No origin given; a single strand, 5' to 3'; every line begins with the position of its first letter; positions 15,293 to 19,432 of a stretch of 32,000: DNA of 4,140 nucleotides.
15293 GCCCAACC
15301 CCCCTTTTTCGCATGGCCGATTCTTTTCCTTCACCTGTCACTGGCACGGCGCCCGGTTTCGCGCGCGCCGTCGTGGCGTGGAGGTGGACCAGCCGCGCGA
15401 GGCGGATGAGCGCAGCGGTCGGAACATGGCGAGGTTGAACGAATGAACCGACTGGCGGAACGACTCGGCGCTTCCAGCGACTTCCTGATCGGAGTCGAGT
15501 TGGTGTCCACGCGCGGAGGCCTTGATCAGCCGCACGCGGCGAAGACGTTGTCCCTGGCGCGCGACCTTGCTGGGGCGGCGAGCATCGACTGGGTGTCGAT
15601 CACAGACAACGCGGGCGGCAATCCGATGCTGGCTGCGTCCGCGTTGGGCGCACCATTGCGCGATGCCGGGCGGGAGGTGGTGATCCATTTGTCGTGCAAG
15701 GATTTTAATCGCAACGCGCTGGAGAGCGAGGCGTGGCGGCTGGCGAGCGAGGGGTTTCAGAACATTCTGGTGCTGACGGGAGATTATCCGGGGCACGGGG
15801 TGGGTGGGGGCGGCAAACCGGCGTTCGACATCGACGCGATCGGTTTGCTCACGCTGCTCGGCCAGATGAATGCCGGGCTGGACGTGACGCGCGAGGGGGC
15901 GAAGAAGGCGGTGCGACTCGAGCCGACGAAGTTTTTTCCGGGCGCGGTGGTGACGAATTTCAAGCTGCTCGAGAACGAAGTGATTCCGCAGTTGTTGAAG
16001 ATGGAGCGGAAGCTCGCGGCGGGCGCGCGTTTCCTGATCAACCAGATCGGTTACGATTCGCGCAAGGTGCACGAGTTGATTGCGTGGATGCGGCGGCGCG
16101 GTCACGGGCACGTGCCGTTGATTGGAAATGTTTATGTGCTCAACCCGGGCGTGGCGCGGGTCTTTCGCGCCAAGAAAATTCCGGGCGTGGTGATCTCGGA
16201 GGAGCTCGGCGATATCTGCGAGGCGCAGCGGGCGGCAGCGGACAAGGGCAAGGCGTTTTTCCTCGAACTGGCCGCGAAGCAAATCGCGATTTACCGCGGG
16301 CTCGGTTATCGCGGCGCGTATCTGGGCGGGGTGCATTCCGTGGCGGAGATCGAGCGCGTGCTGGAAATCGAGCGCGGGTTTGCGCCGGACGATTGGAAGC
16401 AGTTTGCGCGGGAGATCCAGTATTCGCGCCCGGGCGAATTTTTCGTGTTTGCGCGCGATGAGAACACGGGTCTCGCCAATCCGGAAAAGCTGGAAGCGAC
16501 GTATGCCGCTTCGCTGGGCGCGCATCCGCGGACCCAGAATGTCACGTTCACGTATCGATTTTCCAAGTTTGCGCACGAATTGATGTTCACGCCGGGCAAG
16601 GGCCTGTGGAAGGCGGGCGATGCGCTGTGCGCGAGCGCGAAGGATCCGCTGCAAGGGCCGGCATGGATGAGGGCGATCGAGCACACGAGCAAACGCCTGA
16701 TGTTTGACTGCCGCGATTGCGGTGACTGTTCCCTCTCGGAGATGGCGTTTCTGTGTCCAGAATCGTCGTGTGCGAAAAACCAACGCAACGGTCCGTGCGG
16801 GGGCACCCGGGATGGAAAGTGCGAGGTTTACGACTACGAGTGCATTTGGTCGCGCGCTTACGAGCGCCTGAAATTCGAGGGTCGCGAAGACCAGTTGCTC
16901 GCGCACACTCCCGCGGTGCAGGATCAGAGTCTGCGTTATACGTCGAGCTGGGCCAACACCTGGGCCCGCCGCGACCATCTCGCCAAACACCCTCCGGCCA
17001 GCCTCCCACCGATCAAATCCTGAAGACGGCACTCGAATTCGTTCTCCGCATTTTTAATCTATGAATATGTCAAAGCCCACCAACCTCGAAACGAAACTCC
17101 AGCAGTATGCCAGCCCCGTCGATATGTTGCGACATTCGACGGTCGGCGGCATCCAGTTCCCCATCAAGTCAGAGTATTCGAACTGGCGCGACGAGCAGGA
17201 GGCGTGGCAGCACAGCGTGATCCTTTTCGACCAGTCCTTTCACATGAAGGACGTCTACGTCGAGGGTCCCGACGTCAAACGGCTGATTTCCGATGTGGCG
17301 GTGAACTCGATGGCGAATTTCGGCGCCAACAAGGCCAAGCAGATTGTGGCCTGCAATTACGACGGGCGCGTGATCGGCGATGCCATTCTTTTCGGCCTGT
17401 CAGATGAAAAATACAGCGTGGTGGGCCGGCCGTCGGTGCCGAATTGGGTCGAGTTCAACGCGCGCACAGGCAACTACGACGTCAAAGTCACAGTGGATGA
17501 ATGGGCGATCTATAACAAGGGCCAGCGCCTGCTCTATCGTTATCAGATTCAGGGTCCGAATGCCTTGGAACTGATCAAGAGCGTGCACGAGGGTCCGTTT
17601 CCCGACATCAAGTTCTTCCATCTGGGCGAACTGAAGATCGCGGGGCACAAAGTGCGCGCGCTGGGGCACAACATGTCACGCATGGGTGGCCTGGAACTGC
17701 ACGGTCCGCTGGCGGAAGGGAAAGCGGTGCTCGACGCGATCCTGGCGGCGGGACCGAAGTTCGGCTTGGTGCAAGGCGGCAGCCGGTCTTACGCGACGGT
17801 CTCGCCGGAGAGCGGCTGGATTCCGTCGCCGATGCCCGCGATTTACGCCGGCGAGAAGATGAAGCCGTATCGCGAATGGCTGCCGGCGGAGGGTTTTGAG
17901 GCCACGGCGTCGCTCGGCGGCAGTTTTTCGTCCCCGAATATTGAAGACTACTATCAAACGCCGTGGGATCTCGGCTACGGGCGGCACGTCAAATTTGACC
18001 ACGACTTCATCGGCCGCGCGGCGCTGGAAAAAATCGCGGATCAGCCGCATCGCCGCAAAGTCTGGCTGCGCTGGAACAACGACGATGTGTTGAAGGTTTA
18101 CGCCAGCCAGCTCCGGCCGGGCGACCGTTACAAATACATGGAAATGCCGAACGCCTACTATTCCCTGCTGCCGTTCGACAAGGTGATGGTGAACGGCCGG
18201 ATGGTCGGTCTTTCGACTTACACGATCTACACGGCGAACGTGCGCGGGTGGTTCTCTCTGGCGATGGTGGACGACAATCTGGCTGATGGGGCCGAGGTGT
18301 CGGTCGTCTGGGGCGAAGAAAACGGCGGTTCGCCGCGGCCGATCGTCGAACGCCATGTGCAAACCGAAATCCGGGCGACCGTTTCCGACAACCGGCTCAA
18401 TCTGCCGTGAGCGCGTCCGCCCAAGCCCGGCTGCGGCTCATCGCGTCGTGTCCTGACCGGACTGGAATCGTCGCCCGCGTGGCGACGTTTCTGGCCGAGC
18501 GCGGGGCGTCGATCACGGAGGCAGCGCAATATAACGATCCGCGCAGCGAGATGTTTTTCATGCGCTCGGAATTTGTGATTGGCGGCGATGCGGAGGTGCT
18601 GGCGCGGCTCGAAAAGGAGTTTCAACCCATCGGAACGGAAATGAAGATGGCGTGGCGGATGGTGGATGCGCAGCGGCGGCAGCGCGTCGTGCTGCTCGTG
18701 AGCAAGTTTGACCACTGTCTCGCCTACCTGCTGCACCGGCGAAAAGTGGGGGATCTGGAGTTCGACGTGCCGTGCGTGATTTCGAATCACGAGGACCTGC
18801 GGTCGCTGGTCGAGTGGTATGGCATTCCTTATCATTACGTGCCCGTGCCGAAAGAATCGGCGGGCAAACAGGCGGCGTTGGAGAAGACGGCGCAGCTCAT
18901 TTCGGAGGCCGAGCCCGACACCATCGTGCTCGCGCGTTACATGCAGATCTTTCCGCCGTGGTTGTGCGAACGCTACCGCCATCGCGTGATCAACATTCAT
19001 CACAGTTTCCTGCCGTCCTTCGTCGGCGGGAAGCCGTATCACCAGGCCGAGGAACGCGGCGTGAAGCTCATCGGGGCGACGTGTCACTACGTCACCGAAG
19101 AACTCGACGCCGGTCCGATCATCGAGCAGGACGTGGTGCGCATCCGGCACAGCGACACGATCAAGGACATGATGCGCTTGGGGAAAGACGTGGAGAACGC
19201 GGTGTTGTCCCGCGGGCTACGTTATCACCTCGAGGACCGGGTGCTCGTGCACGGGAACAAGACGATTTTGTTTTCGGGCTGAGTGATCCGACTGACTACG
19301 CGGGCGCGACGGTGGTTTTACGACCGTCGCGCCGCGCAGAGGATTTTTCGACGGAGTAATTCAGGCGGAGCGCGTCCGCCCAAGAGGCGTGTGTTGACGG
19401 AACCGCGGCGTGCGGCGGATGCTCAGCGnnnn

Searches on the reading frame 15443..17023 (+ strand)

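Call 7: search_protein_families(library=pfam, proteins=[window:15443-17023:+], max_evalue=0.001)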
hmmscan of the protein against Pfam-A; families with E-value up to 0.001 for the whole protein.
window:15443-17023:+ (526 aa): 2 families
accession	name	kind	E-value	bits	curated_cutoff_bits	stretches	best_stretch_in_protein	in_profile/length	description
PF12225.13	DUF5981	-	4.7e-26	90.7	23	1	411-491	10-91/95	Methylene-tetrahydrofolate reductase C terminal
PF02219.23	MTHFR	-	1.9e-11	44.3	24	1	38-271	31-247/287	Methylenetetrahydrofolate reductase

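Call 8: search_protein_families(library=ncbifam, proteins=[window:15443-17023:+], max_evalue=0.001)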
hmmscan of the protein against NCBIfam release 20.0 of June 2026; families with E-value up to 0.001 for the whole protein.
window:15443-17023:+ (526 aa): 3 families
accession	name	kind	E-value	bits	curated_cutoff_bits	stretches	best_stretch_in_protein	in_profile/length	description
NF006396.0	PRK08645.1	equivalog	2e-25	89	453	1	16-278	324-574/611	bifunctional homocysteine S-methyltransferase/methylenetetrahydrofolate reductase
TIGR00676.1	fadh2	equivalog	8.4e-09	35.2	293.7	1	47-119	28-101/275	methylenetetrahydrofolate reductase [NAD(P)H]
TIGR00677.1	fadh2_euk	equivalog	8.8e-08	31.8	310.05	1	48-117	30-100/281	methylenetetrahydrofolate reductase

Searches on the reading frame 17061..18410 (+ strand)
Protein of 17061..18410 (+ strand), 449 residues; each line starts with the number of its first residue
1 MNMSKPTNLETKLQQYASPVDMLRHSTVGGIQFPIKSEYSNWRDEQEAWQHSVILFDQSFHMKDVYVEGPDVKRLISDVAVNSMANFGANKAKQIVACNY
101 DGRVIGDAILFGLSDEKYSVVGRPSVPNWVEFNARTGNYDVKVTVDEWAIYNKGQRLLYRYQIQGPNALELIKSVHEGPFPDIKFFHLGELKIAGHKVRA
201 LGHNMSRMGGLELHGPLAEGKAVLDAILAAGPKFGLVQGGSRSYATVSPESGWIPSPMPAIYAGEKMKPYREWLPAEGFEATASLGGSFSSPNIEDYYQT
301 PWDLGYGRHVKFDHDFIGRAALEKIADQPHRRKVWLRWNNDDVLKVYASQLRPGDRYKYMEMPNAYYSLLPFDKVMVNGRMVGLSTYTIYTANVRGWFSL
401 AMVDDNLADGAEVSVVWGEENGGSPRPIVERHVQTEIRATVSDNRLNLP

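Call 33: search_protein_families(library=pfam, proteins=[window:17061-18410:+], max_evalue=0.001)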
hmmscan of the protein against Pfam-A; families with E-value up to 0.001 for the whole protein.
window:17061-18410:+ (449 aa): 1 family
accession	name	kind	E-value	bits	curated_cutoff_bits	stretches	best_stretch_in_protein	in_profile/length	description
PF01571.26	GCV_T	-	1.7e-30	106.6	25.6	1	28-253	15-234/255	Aminomethyltransferase folate-binding domain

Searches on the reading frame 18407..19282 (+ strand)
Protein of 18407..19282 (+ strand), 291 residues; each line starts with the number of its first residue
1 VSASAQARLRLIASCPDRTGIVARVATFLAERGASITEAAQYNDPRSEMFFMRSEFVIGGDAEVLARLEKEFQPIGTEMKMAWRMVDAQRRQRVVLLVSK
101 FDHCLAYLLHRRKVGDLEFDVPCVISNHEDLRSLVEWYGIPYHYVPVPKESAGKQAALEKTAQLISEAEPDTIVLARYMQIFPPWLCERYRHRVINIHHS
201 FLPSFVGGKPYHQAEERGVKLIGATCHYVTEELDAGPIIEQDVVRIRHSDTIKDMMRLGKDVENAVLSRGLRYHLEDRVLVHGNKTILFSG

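Call 33: search_protein_families(library=pfam, proteins=[window:18407-19282:+], max_evalue=0.001)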
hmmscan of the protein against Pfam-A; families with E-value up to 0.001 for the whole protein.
window:18407-19282:+ (291 aa): 2 families
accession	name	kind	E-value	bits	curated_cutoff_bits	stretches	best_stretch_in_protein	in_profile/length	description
PF00551.24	Formyl_trans_N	-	7.4e-39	133.8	26.1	1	93-269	2-179/181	Formyl transferase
PF01842.31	ACT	-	1.8e-10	40.8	27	1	11-72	3-61/66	ACT domain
